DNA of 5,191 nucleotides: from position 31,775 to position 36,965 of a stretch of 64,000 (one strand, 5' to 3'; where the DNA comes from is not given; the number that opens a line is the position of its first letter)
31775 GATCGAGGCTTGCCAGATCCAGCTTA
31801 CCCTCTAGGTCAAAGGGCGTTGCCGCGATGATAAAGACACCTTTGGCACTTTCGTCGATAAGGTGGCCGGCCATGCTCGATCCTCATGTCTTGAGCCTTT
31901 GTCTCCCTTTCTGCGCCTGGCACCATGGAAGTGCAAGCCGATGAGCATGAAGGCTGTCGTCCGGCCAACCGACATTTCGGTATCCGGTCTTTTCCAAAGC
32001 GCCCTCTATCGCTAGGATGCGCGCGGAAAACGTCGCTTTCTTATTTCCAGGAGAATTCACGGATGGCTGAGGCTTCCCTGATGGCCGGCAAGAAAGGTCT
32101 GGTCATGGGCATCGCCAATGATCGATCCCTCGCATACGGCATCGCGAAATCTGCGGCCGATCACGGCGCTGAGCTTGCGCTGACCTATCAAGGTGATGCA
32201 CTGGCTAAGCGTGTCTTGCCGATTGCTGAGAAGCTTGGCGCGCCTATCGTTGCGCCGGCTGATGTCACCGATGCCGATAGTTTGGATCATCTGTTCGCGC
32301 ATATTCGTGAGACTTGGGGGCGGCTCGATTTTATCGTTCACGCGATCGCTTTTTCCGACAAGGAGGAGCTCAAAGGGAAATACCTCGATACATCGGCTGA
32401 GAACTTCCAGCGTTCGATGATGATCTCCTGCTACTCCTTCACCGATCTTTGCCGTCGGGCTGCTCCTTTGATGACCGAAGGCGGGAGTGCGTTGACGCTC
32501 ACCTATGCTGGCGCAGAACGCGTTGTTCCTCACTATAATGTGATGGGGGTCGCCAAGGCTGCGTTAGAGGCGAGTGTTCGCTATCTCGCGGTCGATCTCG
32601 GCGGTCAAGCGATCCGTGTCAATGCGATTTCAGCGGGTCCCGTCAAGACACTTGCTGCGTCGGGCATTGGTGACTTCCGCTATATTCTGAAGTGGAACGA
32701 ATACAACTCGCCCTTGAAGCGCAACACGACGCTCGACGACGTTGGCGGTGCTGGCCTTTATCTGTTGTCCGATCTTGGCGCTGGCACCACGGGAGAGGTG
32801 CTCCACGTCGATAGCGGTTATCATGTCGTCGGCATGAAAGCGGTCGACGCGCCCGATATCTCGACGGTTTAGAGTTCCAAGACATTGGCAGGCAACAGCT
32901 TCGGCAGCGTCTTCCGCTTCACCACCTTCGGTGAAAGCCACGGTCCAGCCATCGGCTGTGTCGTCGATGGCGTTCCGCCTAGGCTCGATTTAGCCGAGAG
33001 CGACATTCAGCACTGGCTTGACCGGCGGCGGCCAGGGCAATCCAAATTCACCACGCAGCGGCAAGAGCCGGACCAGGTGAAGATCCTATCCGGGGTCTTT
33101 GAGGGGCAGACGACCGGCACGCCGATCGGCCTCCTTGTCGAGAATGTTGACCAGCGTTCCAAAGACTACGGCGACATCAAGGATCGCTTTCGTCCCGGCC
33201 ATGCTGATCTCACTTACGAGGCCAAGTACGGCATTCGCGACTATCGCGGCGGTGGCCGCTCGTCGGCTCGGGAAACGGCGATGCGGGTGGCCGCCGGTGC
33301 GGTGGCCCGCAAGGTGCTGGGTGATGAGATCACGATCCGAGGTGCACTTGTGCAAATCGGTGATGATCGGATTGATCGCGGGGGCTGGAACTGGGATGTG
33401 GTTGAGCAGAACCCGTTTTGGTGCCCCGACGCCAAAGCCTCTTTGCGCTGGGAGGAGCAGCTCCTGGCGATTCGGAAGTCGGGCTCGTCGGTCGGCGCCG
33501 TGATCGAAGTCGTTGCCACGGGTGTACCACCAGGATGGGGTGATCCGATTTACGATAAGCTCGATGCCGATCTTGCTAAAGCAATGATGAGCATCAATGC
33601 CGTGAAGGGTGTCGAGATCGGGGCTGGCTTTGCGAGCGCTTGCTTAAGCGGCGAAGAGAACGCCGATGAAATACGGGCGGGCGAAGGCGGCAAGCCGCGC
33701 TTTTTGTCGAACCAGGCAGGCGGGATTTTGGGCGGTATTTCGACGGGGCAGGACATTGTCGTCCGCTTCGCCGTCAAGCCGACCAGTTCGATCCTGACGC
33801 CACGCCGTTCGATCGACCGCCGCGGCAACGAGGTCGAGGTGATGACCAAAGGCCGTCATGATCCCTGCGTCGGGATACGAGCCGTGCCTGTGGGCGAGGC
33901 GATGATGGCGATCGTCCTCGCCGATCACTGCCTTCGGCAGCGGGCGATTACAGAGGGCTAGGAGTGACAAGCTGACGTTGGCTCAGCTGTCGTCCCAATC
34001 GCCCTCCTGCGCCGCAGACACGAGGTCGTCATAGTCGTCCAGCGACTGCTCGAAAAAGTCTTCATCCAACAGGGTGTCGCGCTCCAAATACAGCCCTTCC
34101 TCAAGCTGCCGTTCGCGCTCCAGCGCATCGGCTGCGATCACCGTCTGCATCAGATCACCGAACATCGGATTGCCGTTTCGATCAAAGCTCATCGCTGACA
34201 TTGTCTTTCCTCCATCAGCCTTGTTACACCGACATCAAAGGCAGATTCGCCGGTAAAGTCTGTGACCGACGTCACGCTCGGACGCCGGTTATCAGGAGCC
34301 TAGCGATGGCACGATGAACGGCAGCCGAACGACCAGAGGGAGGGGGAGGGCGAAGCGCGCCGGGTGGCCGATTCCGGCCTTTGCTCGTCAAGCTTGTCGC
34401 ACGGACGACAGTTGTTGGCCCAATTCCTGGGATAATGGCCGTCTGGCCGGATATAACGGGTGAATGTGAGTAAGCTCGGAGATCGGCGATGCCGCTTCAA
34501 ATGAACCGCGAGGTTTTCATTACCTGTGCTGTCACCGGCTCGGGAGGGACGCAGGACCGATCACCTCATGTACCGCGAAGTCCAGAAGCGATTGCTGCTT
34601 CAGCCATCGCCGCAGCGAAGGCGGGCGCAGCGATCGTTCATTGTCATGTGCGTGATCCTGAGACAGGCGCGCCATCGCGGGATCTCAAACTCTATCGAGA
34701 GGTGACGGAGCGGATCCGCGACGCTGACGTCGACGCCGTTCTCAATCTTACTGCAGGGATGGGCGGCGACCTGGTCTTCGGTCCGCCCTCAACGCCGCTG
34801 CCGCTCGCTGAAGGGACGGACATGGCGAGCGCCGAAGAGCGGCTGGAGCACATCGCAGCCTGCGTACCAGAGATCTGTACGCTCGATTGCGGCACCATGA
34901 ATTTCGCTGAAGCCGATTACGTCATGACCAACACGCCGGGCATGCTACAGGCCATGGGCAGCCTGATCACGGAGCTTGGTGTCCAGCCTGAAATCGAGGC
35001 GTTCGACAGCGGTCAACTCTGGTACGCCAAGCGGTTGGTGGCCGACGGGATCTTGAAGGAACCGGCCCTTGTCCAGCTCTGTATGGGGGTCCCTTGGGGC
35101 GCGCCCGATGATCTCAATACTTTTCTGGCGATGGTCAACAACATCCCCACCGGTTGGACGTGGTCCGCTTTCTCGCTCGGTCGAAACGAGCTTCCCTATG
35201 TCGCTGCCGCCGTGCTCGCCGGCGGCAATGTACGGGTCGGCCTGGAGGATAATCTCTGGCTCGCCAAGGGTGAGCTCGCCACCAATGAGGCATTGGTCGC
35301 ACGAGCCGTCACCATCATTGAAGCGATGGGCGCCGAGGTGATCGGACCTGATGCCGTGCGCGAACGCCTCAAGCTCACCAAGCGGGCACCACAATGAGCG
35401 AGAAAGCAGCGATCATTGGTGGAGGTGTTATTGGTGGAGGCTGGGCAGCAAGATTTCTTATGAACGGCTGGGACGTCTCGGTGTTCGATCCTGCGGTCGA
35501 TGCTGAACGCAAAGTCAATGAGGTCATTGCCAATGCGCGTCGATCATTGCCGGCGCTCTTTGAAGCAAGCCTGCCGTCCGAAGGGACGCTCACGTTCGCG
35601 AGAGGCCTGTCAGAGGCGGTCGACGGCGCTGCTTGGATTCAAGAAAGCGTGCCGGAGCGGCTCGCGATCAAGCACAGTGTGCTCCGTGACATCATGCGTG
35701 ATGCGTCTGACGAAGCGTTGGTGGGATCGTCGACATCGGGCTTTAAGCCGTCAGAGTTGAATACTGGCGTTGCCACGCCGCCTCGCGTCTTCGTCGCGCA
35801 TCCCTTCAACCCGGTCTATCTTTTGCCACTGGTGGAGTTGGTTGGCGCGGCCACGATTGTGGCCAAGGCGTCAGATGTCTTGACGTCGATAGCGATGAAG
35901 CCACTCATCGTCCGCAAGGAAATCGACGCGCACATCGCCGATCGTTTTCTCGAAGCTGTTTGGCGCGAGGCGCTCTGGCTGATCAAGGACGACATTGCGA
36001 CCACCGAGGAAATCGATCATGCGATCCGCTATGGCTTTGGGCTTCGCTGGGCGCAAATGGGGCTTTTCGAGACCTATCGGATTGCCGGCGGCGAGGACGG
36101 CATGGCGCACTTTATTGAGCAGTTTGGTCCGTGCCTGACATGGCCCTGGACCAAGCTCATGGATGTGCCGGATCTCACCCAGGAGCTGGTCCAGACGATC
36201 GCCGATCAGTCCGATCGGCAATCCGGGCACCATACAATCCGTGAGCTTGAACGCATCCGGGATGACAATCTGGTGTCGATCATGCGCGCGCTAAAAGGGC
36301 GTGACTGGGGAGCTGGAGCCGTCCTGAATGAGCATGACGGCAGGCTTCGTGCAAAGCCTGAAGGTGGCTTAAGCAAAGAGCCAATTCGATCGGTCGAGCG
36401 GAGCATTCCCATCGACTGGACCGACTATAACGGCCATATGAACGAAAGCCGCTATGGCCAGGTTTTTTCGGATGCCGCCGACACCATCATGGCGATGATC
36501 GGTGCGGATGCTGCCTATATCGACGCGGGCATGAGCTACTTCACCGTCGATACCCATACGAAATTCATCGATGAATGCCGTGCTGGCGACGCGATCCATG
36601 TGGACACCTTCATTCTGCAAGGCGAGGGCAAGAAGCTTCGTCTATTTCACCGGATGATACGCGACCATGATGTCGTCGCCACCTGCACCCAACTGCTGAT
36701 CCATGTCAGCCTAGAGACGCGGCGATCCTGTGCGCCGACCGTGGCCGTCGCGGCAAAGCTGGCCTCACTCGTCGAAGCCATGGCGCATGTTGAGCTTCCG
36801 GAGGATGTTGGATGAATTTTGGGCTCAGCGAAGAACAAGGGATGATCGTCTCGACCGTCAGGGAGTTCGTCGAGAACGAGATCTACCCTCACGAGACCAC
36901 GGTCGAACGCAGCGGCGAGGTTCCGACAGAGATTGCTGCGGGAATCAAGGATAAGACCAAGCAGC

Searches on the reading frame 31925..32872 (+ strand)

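Call 75: search_protein_families(library=pfam, proteins=[window:31925-32872:+], max_evalue=0.01)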
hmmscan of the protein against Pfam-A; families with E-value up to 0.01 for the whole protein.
window:31925-32872:+ (315 aa): 3 families
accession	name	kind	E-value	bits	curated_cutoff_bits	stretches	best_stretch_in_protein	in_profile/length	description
PF13561.12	adh_short_C2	-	2.2e-88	296.3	27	1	62-300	1-236/236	Enoyl-(Acyl carrier protein) reductase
PF00106.31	adh_short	-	4.8e-18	65.8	26.6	1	66-244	9-186/195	short chain dehydrogenase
PF23441.1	SDR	-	0.00023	21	27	1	122-251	75-206/258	SDR-like rossmann domain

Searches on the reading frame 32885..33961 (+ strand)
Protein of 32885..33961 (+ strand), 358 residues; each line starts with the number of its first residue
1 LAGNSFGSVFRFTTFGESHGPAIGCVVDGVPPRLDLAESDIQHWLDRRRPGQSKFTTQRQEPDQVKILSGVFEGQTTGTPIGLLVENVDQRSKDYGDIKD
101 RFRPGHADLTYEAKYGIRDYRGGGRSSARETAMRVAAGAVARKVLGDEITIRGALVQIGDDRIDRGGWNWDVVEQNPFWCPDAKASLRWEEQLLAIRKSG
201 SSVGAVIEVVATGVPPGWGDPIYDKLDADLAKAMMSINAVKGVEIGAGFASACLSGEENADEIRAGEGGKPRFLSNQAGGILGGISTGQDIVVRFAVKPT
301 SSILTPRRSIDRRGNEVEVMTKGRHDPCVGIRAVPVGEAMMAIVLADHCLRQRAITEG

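Call 75: search_protein_families(library=pfam, proteins=[window:32885-33961:+], max_evalue=0.01)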
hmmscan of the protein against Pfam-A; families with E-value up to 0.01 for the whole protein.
window:32885-33961:+ (358 aa): 1 family
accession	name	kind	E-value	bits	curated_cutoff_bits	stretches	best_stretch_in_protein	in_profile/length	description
PF01264.26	Chorismate_synt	-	1.3e-138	461.6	27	1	10-350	1-327/327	Chorismate synthase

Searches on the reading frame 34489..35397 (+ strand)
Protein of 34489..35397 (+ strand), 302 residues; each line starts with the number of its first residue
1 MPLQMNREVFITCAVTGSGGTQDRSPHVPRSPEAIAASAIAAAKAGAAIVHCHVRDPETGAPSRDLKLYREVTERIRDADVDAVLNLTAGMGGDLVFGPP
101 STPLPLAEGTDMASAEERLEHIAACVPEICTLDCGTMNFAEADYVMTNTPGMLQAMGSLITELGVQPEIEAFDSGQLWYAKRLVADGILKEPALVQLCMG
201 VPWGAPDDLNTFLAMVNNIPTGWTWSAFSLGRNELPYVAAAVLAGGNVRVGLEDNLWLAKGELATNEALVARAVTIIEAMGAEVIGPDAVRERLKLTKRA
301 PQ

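Call 75: search_protein_families(library=pfam, proteins=[window:34489-35397:+], max_evalue=0.01)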
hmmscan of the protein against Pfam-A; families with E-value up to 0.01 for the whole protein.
window:34489-35397:+ (302 aa): 1 family
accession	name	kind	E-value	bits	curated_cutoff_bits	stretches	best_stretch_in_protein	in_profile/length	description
PF05853.18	BKACE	-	2.1e-98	329.4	24.8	1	9-296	2-274/274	beta-keto acid cleavage enzyme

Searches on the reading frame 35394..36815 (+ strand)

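Call 11: search_protein_families(library=pfam, proteins=[window:35394-36815:+], max_evalue=0.0001)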
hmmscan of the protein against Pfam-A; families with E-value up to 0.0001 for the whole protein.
window:35394-36815:+ (473 aa): 3 families
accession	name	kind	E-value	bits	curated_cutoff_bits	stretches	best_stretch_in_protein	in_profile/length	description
PF02737.24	3HCDH_N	-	2.9e-30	106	22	1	4-175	1-178/180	3-hydroxyacyl-CoA dehydrogenase, NAD binding domain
PF13279.12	4HBT_2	-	2.6e-23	83.2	25.5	1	339-454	2-120/122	Thioesterase-like superfamily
PF00725.27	3HCDH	-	1.2e-10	42.2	22.1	1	181-245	3-67/97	3-hydroxyacyl-CoA dehydrogenase, C-terminal domain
